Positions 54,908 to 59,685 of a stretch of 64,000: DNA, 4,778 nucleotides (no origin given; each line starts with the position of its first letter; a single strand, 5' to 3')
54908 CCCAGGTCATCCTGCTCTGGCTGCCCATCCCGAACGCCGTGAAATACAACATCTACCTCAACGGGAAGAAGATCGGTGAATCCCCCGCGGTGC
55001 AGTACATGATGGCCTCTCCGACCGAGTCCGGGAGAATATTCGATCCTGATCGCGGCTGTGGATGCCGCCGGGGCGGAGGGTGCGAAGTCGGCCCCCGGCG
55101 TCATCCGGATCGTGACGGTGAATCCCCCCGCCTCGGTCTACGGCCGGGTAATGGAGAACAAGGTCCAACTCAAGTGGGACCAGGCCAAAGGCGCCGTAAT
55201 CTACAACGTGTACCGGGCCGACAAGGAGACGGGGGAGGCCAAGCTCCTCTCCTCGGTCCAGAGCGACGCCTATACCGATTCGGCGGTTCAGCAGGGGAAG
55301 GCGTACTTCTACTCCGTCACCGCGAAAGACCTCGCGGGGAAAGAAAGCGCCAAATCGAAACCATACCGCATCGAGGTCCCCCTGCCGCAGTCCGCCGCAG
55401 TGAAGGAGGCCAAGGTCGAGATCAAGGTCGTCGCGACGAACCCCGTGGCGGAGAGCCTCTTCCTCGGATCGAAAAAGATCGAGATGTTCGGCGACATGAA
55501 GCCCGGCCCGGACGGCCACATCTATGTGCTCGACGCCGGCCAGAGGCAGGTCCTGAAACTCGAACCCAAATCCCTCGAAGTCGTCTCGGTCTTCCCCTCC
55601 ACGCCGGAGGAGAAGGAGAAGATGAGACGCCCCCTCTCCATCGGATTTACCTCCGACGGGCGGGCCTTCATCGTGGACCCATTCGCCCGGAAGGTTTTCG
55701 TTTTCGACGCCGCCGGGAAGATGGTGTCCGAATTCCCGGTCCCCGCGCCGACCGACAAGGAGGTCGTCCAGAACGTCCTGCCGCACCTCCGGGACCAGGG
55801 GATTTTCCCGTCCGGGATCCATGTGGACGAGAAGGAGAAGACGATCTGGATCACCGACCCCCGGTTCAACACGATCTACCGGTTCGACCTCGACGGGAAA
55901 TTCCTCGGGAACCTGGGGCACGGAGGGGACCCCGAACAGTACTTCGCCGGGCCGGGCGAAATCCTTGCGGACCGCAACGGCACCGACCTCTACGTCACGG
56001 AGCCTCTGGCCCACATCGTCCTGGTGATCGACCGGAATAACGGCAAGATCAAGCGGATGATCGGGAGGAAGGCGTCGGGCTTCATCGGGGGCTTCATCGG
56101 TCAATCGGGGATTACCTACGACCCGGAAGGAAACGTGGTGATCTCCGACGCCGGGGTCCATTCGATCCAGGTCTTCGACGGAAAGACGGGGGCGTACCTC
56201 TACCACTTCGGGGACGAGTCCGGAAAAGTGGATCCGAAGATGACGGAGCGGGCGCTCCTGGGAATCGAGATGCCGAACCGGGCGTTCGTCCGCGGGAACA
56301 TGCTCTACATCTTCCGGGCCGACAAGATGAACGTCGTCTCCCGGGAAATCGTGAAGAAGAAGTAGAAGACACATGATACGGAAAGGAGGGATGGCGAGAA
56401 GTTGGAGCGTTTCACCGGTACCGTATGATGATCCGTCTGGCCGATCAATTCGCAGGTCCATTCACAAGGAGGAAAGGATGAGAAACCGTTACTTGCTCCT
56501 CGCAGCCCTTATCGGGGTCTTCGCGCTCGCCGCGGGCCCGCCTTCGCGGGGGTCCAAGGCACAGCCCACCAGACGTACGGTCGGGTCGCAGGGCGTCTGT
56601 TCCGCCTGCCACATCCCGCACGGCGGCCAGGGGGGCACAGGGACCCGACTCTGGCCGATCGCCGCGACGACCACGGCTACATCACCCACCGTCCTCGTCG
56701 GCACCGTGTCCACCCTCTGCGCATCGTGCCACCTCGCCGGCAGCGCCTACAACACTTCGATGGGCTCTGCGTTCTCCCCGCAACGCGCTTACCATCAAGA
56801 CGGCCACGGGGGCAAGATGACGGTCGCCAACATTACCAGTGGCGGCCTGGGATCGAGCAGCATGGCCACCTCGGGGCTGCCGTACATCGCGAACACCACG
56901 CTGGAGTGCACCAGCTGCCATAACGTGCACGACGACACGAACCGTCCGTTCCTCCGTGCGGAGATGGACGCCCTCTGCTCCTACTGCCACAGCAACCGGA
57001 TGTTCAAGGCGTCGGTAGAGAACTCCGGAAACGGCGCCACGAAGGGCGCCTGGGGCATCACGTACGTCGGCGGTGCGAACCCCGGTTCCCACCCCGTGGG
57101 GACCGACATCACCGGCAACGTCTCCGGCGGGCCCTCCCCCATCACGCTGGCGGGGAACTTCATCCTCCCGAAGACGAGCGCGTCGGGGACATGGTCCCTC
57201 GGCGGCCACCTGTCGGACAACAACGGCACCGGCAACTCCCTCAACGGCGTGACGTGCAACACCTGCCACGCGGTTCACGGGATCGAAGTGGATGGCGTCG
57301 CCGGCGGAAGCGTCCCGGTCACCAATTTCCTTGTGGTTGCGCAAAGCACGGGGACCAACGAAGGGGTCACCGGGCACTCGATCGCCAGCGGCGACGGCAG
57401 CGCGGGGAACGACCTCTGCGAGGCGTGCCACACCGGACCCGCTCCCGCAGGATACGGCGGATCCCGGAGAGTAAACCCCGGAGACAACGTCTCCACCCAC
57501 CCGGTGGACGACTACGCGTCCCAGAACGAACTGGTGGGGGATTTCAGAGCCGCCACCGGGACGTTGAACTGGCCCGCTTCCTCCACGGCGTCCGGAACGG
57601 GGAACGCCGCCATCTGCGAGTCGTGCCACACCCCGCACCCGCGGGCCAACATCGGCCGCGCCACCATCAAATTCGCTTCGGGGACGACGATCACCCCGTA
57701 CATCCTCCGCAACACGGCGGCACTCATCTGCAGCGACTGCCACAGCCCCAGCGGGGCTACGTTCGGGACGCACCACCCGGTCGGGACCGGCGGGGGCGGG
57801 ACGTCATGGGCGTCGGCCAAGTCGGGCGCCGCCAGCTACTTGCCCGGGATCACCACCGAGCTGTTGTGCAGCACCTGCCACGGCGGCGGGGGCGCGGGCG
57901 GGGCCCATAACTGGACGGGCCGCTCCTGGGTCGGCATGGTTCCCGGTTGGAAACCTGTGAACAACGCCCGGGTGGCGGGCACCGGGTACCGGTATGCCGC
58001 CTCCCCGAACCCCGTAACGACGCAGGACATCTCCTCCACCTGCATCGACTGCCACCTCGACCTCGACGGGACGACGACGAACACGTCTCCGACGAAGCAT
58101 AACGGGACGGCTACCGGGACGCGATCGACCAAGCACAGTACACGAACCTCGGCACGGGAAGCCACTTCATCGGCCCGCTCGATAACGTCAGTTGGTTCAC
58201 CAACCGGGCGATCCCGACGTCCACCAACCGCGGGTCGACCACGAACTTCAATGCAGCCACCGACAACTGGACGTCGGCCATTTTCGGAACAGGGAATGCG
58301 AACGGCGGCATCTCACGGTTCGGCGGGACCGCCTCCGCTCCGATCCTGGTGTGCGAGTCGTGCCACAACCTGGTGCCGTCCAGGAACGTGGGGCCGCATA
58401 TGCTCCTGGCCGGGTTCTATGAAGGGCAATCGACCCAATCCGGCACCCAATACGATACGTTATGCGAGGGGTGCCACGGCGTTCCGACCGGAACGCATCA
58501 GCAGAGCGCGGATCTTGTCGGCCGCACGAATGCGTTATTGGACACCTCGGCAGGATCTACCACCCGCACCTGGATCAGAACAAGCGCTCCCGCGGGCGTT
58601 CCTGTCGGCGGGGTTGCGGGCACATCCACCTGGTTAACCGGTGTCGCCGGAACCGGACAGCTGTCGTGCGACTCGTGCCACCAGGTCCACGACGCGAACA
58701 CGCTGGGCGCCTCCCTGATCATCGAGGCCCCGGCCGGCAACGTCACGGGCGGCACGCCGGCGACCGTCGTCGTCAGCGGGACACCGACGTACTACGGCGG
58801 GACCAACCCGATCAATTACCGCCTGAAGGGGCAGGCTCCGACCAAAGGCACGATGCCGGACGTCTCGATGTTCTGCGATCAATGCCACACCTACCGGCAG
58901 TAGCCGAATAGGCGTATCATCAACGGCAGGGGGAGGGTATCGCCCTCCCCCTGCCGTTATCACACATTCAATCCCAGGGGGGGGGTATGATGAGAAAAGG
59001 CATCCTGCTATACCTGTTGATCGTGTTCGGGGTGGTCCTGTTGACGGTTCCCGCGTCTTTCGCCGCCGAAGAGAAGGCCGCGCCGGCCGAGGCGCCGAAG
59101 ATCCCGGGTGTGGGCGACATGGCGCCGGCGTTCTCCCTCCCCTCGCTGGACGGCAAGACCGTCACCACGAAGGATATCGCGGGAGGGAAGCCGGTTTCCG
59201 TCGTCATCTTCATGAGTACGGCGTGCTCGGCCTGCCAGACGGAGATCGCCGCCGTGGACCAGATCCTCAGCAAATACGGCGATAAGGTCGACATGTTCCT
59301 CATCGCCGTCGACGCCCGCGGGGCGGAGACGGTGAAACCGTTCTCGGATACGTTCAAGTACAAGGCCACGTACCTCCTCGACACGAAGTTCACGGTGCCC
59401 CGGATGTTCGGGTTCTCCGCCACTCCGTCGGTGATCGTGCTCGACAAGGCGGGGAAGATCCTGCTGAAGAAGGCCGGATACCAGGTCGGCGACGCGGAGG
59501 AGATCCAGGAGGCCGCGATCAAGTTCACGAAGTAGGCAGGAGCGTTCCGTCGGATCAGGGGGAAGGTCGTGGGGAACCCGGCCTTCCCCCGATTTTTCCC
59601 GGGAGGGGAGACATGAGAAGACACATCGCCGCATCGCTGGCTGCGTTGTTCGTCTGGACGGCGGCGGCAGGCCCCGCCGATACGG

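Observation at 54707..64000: Sigma-54-driven operon joining an FN3/NHL propeller, a sparse-heme giant cytochrome, four thioredoxins, a PPIase and a c554-like cytochrome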

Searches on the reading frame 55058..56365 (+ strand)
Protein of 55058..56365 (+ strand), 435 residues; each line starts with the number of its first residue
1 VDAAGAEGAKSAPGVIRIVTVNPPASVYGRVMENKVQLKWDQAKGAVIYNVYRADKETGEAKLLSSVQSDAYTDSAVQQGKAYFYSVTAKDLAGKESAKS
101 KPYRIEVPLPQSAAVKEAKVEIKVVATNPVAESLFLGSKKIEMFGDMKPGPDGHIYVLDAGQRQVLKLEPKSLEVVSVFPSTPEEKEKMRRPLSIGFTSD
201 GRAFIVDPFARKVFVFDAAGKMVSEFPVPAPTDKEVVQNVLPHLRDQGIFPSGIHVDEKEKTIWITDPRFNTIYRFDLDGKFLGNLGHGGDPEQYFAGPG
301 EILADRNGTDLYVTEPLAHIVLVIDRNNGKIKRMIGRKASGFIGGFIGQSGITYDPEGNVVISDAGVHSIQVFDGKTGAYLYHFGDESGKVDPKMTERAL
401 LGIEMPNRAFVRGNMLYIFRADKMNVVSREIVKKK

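Call 7: search_protein_families(library=pfam, proteins=[window:55058-56365:+], max_evalue=0.01)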
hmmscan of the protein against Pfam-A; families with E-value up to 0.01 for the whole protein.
window:55058-56365:+ (435 aa): 5 families
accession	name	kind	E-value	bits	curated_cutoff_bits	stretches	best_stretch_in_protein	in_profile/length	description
PF01436.27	NHL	-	1.2e-09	38.2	20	1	350-373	5-28/28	NHL repeat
PF08450.18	SGL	-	4.4e-06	26.9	26.3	1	138-284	82-218/246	SMP-30/Gluconolactonase/LRE-like region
PF13449.12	Phytase-like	-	1.3e-05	25.7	27.6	0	253-286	72-104/284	Esterase-like activity of phytase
PF17170.10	DUF5128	-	4.1e-05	23.4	22.9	0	251-286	92-128/321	6-bladed beta-propeller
PF01731.26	Arylesterase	-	0.00092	19.8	21.3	0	249-277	54-82/86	Arylesterase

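Call 73: search_solved_structures(query=window:55058-56365:+, max_evalue=0.01)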
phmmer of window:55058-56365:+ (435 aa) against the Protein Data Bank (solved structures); distinct sequences matched with E-value up to 0.01: 18.
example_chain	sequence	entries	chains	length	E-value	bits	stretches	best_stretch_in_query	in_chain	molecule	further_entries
8j72_A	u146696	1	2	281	8e-16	61.2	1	250-388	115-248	E3 ubiquitin-protein ligase TRIM71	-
7qrx_A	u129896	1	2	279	1.2e-15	60.6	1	250-388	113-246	E3 ubiquitin-protein ligase TRIM71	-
9jur_A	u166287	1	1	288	1.5e-15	60.3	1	250-388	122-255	E3 ubiquitin-protein ligase TRIM71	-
7qrw_A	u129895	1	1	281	1.2e-13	54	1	250-384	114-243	Isoform 4 of Tripartite motif-containing protein 3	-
6fpt_A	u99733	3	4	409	4.4e-13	52.1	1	255-387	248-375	E3 ubiquitin-protein ligase TRIM71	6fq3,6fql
6d69_A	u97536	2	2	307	1.3e-12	50.6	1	250-387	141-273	NHL Repeat Region of D. melanogaster Thin | Thin, isoform D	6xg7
7b96_A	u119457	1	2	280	3.5e-12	49.2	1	250-384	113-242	Isoform 2 of Tripartite motif-containing protein 2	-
7qrv_A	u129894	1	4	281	3.6e-12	49.1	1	250-384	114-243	Tripartite motif-containing protein 2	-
7b2r_A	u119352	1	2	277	5.5e-12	48.5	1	250-384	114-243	Tripartite motif-containing protein 2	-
4zlr_A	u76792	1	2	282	5.2e-09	38.7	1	247-385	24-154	Brain tumor protein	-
1q7f_A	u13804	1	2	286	5.4e-09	38.7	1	247-385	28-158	brain tumor CG10719-PA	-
5ex7_A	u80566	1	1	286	5.5e-09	38.6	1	247-385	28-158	Brain tumor protein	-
3mpc_A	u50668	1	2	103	2.8e-05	26.4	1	34-98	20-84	Fn3-like protein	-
7djk_A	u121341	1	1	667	5.2e-05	25.5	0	225-353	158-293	Protein SUPPRESSOR OF QUENCHING 1, chloroplastic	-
7djj_A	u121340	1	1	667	5.2e-05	25.5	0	225-353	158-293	Protein SUPPRESSOR OF QUENCHING 1, chloroplastic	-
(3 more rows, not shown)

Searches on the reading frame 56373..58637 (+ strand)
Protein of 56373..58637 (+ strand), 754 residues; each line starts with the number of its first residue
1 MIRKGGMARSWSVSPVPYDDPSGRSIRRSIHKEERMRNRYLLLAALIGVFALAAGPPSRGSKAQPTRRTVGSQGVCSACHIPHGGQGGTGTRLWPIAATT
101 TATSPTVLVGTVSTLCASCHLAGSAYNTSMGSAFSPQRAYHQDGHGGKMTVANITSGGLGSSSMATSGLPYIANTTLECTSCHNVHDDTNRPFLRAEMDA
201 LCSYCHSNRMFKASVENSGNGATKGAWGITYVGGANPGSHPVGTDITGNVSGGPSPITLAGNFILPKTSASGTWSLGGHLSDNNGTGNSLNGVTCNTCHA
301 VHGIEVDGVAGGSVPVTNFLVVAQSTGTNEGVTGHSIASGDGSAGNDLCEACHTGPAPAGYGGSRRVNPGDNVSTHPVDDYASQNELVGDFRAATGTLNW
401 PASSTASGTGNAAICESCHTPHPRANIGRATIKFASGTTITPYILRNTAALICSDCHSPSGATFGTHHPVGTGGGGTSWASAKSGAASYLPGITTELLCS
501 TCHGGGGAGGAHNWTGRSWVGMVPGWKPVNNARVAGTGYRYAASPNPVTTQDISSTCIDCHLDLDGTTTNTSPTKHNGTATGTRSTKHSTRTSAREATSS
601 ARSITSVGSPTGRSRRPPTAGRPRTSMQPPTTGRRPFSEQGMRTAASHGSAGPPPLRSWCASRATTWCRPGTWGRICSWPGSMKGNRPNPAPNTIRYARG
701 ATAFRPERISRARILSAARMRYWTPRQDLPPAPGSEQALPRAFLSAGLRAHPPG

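Call 7: search_protein_families(library=pfam, proteins=[window:56373-58637:+], max_evalue=0.01)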
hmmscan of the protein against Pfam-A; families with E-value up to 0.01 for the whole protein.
window:56373-58637:+ (754 aa): 4 families
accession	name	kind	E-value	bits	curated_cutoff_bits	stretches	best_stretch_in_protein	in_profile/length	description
PF09699.15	Paired_CXXCH_1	-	6.9e-20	70.9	20.6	1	178-209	8-39/41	Doubled CXXCH motif (Paired_CXXCH_1)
PF22113.1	Mtrc-MtrF_II-IV_dom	-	6.3e-14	52.3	30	1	286-461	21-167/176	Outer membrane cytochrome MtrC/MtrF-like, domains II/IV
PF14522.11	Cytochrome_C7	-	1.1e-10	41.6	24.8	0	174-212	11-54/67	Cytochrome c7 and related cytochrome c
PF14537.11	Cytochrom_c3_2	-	4.3e-06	27.5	25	1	115-207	8-79/79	Cytochrome c3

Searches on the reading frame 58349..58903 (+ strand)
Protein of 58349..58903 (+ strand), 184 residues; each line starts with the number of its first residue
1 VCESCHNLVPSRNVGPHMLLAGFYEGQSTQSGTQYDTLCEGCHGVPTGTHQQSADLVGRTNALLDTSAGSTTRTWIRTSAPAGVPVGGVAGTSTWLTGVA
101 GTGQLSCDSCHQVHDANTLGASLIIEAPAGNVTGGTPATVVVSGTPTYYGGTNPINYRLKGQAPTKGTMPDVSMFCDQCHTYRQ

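Call 7: search_protein_families(library=pfam, proteins=[window:58349-58903:+], max_evalue=0.01)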
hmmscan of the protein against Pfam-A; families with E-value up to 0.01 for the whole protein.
window:58349-58903:+ (184 aa): 4 families
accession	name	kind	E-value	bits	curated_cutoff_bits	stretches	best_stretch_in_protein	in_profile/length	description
PF14522.11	Cytochrome_C7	-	6.9e-06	26.2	24.8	0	2-49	16-54/67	Cytochrome c7 and related cytochrome c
PF09699.15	Paired_CXXCH_1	-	5.2e-05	23.3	20.6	0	2-44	9-37/41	Doubled CXXCH motif (Paired_CXXCH_1)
PF13442.11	Cytochrome_CBB3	-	0.0056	17.4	27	0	34-60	9-31/68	Cytochrome C oxidase, cbb3-type, subunit III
PF14537.11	Cytochrom_c3_2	-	0.0074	17.2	25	0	103-117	56-70/79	Cytochrome c3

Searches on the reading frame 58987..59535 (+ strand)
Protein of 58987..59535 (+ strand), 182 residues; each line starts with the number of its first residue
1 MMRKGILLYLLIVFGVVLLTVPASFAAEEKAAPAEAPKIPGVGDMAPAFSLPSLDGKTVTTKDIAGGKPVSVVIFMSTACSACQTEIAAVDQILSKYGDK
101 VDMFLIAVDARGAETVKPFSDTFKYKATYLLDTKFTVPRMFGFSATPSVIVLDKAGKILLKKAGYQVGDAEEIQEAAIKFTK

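Call 7: search_protein_families(library=pfam, proteins=[window:58987-59535:+], max_evalue=0.01)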
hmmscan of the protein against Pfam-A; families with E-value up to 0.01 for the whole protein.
window:58987-59535:+ (182 aa): 6 families
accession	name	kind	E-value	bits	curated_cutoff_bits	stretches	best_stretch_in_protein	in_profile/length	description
PF00578.27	AhpC-TSA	-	7e-17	62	26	1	42-158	1-121/124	AhpC/TSA family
PF08534.16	Redoxin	-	3e-16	60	26.6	1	42-167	2-137/148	Redoxin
PF13098.12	Thioredoxin_2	-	1.7e-05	25.5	27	1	68-174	5-101/104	Thioredoxin-like domain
PF13905.12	Thioredoxin_8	-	0.00063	20.5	27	1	70-158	3-94/94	Thioredoxin-like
PF02630.20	SCO1-SenC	-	0.0011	19.4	22.8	1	48-111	3-68/134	SCO1/SenC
PF13462.12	Thioredoxin_4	-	0.0065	17.1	23.2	0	69-108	14-55/165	Thioredoxin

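Call 55: search_protein_families(library=ncbifam, proteins=[window:58987-59535:+], max_evalue=0.001)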
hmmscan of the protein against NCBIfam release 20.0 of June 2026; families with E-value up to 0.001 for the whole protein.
window:58987-59535:+ (182 aa): 11 families
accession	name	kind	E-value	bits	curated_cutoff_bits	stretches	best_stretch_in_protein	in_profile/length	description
NF002854.0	PRK03147.1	subfamily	1.2e-14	54.5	170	1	2-167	9-161/176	thiol-disulfide oxidoreductase ResA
NF038285.1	deiodinase_rel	hypoth_equivalog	1e-09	38.3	250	1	40-108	176-244/347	deiodinase family protein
NF041054.1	WAxxUGC_long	equivalog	1.4e-07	31.2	300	1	45-161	83-197/354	ResA-like WAxxUGC motif-containing protein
TIGR02661.1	MauD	equivalog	2.1e-07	30.6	188.6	1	29-162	32-163/189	methylamine dehydrogenase accessory protein MauD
NF006960.0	PRK09437.1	equivalog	9.4e-05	22.4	140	1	42-143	6-105/156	thioredoxin-dependent thiol peroxidase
TIGR00385.1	dsbE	subfamily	0.00011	21.9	123.15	1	8-166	2-158/173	DsbE family thiol:disulfide interchange protein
NF001808.0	PRK00522.1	equivalog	0.00019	20.9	123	1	38-109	16-85/167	thiol peroxidase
NF011941.0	PRK15412.1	equivalog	0.00021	20.9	359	1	2-165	1-162/185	thiol:disulfide interchange protein DsbE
NF041202.1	StoA_CxxC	exception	0.00024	21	210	1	44-164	31-150/163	endospore biogenesis thiol-disulfide oxidoreductase StoA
NF047696.1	ThlDiSintTplARhiz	equivalog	0.00042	20.1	230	1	48-161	79-196/219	thiol:disulfide interchange protein TlpA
NF038096.1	thylak_slr1796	equivalog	0.00055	19.5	140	0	64-166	34-120/157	thylakoid membrane photosystem I accumulation factor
